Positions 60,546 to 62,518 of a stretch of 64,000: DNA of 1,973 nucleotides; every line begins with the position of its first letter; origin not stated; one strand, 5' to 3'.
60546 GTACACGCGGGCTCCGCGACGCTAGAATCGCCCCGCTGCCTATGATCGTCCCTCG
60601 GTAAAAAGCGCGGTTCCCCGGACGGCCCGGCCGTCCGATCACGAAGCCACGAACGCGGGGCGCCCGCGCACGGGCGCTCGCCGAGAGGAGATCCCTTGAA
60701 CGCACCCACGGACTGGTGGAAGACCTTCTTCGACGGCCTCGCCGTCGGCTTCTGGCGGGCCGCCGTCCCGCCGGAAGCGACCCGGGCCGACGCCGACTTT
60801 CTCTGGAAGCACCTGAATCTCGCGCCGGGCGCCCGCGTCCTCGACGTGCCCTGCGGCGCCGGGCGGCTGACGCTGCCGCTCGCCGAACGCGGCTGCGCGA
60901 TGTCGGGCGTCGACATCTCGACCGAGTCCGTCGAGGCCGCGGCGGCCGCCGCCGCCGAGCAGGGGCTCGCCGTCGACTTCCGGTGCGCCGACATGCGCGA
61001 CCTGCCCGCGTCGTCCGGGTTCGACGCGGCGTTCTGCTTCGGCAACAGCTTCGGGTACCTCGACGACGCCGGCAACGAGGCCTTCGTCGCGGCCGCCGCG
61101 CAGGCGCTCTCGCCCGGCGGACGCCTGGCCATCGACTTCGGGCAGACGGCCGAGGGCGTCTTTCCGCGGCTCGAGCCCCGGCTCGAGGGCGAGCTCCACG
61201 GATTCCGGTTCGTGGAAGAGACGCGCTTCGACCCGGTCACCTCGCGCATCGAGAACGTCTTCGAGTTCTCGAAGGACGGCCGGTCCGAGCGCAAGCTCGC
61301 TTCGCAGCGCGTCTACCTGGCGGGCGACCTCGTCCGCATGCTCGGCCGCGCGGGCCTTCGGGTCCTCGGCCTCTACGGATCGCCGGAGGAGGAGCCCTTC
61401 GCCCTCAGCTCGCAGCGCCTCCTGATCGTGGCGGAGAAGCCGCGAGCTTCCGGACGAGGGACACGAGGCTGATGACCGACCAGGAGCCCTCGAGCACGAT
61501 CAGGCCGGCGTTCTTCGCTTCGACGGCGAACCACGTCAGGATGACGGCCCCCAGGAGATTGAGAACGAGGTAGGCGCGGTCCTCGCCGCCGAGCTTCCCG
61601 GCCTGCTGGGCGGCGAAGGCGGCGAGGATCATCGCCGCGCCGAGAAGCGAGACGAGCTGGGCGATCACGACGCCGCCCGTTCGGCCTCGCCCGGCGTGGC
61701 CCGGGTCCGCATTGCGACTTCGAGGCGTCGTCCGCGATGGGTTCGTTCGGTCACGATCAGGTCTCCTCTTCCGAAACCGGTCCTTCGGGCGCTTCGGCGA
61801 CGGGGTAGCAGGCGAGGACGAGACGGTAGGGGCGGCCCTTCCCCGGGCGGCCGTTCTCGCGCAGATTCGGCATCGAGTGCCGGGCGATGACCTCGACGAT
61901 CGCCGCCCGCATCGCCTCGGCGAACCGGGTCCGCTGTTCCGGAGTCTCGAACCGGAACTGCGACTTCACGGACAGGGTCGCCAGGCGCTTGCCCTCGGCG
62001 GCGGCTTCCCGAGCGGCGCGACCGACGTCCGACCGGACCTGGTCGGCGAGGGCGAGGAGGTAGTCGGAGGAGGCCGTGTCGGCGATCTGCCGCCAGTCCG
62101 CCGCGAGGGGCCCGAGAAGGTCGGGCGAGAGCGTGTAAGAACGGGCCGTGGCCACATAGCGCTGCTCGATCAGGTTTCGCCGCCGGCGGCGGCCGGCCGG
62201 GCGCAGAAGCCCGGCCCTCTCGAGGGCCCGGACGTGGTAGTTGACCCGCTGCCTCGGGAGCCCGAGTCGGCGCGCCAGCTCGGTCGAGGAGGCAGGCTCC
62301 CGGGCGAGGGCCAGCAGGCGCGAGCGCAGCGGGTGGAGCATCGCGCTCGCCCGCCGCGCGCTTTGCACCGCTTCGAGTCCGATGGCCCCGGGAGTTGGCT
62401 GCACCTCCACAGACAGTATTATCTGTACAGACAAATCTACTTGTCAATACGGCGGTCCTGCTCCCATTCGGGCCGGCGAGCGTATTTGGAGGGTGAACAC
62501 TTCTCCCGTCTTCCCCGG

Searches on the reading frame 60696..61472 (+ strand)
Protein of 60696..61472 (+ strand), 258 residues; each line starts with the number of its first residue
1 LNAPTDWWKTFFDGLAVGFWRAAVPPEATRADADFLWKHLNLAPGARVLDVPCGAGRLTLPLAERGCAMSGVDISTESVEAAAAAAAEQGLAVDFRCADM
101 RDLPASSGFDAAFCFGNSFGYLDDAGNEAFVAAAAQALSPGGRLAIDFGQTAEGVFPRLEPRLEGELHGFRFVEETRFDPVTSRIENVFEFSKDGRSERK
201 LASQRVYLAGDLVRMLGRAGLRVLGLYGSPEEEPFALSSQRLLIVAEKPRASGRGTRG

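Call 75: search_protein_families(library=pfam, proteins=[window:60696-61472:+], max_evalue=0.00001)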
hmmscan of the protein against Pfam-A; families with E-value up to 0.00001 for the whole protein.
window:60696-61472:+ (258 aa): 8 families
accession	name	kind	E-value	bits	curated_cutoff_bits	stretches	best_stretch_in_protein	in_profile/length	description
PF13649.12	Methyltransf_25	-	4e-21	76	27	1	48-142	1-97/97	Methyltransferase domain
PF08241.18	Methyltransf_11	-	8.4e-15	55.6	21.2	1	49-146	1-95/95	Methyltransferase domain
PF13847.12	Methyltransf_31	-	4.7e-13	49.5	27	1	44-147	3-110/145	Methyltransferase domain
PF08242.18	Methyltransf_12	-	6.9e-12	46.4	30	1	49-144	1-98/98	Methyltransferase domain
PF02353.26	CMAS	-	5.1e-09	36.3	27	1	27-146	45-164/273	Mycolic acid cyclopropane synthetase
PF05175.20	MTS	-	1.2e-08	35.2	23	1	33-146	20-138/170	Methyltransferase small domain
PF13489.12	Methyltransf_23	-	1.3e-07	32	27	1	42-146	20-116/164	Methyltransferase domain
PF01209.24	Ubie_methyltran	-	7e-06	26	20.1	1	35-145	38-150/233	ubiE/COQ5 methyltransferase family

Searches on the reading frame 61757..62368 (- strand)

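Call 75: search_protein_families(library=pfam, proteins=[window:61757-62368:-], max_evalue=0.00001)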
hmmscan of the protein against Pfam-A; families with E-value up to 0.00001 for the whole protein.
window:61757-62368:- (203 aa): 4 families
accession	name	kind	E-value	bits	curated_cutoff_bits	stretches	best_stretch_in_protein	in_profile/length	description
PF12840.13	HTH_20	-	7.2e-12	45.5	27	1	10-56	1-49/51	Helix-turn-helix domain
PF12802.13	MarR_2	-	3.8e-09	37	27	1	18-63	11-60/61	MarR family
PF13412.12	HTH_24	-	7.4e-08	32.3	21.9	1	26-56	18-48/48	Winged helix-turn-helix DNA-binding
PF01022.26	HTH_5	-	8.1e-06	26.1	22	0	18-55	8-45/47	Bacterial regulatory protein, arsR family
